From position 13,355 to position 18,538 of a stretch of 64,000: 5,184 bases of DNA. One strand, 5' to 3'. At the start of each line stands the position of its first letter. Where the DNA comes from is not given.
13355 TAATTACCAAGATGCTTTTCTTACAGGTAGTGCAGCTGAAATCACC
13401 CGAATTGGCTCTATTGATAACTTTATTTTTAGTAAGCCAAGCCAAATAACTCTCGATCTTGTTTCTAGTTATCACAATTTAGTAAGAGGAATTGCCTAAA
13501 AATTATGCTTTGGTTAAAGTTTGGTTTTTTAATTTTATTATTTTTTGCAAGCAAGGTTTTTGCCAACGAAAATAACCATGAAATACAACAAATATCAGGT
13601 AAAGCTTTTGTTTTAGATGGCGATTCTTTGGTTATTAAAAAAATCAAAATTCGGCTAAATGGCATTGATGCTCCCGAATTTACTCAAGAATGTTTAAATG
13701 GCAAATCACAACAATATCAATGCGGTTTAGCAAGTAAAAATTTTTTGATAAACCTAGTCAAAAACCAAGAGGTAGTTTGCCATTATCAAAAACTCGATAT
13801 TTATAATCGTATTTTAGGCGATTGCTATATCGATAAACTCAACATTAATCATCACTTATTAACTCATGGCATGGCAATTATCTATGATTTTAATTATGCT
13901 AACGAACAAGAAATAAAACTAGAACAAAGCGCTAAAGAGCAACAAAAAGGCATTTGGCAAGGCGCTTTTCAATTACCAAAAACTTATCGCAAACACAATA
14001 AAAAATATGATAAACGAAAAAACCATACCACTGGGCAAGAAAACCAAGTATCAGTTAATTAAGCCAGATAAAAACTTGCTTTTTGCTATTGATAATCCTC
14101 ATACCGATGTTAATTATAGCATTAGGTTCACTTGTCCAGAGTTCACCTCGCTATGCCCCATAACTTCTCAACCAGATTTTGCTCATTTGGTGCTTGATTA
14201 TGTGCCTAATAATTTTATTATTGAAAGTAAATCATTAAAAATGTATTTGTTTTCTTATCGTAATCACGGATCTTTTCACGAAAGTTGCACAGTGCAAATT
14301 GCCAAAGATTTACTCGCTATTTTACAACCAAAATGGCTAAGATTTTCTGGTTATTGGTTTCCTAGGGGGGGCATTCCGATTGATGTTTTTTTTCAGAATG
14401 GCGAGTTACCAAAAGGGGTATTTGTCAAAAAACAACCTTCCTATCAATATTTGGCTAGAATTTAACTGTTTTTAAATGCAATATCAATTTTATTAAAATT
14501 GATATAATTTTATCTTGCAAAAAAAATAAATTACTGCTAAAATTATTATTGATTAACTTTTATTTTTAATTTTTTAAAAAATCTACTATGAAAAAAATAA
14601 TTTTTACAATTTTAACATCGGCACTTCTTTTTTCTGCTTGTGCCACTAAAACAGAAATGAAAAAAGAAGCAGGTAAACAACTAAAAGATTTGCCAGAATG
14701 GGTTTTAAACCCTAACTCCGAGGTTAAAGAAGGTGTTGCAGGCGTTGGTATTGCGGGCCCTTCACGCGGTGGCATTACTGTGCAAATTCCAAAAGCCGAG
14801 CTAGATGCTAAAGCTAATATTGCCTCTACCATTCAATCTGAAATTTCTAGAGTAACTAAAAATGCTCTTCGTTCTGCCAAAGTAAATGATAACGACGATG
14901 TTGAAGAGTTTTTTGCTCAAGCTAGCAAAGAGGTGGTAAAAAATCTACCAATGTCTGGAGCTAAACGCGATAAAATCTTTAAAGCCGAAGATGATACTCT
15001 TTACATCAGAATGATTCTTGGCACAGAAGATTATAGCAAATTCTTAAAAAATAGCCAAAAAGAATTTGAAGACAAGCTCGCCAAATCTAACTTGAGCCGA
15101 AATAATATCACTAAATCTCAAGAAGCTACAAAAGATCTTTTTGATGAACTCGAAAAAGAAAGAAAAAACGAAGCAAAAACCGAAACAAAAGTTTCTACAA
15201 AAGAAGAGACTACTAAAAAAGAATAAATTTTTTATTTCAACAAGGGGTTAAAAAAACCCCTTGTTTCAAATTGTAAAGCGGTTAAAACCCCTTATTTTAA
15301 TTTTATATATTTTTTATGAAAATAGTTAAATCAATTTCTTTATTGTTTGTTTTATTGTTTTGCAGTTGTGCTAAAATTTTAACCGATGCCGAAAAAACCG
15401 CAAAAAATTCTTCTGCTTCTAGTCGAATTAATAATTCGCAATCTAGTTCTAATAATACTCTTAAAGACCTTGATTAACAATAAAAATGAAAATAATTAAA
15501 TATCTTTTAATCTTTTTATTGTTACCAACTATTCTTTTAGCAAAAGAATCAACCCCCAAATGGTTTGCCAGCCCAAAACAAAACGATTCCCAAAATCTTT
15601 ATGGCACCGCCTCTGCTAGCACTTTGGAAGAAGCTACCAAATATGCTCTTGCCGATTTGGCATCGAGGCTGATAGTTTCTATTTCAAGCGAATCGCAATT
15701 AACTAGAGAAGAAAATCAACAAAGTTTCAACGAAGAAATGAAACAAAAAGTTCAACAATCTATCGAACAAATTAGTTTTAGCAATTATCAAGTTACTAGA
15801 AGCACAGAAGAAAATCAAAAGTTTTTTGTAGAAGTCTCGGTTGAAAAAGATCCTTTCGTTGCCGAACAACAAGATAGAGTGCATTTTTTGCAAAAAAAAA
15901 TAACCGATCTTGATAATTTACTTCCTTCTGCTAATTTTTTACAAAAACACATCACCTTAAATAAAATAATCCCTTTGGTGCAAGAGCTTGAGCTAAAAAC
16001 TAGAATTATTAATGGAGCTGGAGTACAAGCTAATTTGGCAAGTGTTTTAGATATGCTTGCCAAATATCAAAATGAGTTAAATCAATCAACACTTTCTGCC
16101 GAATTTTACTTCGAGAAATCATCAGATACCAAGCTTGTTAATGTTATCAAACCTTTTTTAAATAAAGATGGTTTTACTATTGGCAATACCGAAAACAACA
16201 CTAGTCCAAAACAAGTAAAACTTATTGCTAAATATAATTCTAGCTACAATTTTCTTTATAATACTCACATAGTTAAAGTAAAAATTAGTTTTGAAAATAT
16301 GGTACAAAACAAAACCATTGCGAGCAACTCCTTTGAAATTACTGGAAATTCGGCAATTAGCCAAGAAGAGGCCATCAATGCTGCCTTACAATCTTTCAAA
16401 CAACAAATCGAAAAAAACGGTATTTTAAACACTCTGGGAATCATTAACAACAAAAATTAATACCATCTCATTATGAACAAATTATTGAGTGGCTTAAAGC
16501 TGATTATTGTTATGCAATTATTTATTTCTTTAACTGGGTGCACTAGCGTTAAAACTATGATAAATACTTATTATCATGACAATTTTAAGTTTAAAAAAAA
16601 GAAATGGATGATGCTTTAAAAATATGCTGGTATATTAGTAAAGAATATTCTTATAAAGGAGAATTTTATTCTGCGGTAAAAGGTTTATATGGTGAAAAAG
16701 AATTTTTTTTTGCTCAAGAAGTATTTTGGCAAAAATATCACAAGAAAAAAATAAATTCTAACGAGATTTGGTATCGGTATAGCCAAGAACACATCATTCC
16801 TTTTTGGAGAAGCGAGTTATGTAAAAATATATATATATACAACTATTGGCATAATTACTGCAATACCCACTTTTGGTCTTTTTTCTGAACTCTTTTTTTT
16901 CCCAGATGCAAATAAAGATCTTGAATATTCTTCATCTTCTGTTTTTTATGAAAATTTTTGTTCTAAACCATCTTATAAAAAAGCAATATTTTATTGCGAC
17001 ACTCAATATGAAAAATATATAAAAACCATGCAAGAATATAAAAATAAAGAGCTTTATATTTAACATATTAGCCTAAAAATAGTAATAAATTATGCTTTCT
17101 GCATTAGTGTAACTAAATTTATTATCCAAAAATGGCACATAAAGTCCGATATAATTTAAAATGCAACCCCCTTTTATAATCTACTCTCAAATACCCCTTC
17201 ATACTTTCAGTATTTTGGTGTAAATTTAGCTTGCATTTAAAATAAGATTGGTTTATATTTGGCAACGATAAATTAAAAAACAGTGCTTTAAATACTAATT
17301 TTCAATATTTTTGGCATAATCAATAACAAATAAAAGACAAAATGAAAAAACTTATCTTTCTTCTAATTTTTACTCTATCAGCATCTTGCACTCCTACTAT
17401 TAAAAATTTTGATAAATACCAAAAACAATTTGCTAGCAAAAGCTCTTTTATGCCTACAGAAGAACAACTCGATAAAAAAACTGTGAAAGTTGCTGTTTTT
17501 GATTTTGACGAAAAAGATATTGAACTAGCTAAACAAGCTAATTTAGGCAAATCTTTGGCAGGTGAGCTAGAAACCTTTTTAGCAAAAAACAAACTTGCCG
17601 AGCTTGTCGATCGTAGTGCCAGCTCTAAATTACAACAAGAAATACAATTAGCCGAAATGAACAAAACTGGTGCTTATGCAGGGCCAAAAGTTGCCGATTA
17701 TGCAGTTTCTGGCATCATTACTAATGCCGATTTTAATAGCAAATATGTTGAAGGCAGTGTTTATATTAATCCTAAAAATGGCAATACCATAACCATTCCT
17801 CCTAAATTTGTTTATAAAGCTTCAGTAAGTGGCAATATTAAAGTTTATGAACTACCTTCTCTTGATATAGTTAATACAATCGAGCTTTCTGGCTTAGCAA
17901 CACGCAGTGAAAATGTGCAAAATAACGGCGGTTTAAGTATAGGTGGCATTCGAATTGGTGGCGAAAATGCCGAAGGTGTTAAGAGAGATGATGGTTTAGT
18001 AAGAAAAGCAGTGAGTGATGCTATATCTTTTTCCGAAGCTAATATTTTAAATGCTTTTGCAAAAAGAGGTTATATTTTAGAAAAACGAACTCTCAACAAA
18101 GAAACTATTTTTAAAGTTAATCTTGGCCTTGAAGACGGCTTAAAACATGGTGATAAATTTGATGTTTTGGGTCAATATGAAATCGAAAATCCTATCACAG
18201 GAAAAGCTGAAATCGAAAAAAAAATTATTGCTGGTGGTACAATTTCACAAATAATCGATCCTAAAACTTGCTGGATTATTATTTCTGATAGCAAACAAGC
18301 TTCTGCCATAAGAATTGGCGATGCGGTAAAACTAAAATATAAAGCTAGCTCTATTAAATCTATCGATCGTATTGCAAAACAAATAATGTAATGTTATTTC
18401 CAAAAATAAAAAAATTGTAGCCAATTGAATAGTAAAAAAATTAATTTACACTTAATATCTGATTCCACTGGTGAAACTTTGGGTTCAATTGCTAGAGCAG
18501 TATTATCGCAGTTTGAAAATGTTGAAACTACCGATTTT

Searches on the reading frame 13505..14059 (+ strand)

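Call 15: search_protein_families(library=pfam, proteins=[window:13505-14059:+], max_evalue=0.01)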
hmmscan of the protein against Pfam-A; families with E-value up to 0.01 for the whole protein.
window:13505-14059:+ (185 aa): 1 family
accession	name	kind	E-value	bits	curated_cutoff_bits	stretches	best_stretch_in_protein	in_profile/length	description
PF00565.23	SNase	-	1.6e-18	67.6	21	1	48-152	1-106/107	Staphylococcal nuclease homologue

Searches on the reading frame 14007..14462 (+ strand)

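Call 15: search_protein_families(library=pfam, proteins=[window:14007-14462:+], max_evalue=0.01)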
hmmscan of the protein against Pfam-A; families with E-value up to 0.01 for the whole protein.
window:14007-14462:+ (152 aa): 2 families
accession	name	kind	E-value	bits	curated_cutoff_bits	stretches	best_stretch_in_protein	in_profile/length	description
PF14489.11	QueF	-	1.5e-31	108.8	27.3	1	56-133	1-78/81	QueF-like protein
PF14819.11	QueF_N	-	0.0012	19.7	25.6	1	68-104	64-101/111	Nitrile reductase, 7-cyano-7-deazaguanine-reductase N-term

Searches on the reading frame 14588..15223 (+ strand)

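Call 15: search_protein_families(library=pfam, proteins=[window:14588-15223:+], max_evalue=0.01)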
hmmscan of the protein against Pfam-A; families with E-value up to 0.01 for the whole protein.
window:14588-15223:+ (212 aa): 1 family
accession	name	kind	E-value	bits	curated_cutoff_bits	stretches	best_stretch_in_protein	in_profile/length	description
PF02169.21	LPP20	-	0.0077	17.1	25.9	1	36-128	1-85/97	LPP20 lipoprotein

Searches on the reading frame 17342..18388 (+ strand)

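Call 15: search_protein_families(library=pfam, proteins=[window:17342-18388:+], max_evalue=0.01)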
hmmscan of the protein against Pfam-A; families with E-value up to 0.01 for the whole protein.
window:17342-18388:+ (349 aa): 1 family
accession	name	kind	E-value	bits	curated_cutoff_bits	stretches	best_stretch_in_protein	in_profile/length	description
PF16538.11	FlgT_C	-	0.0015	19.4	27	1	258-329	5-75/77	Flagellar assembly protein T, C-terminal domain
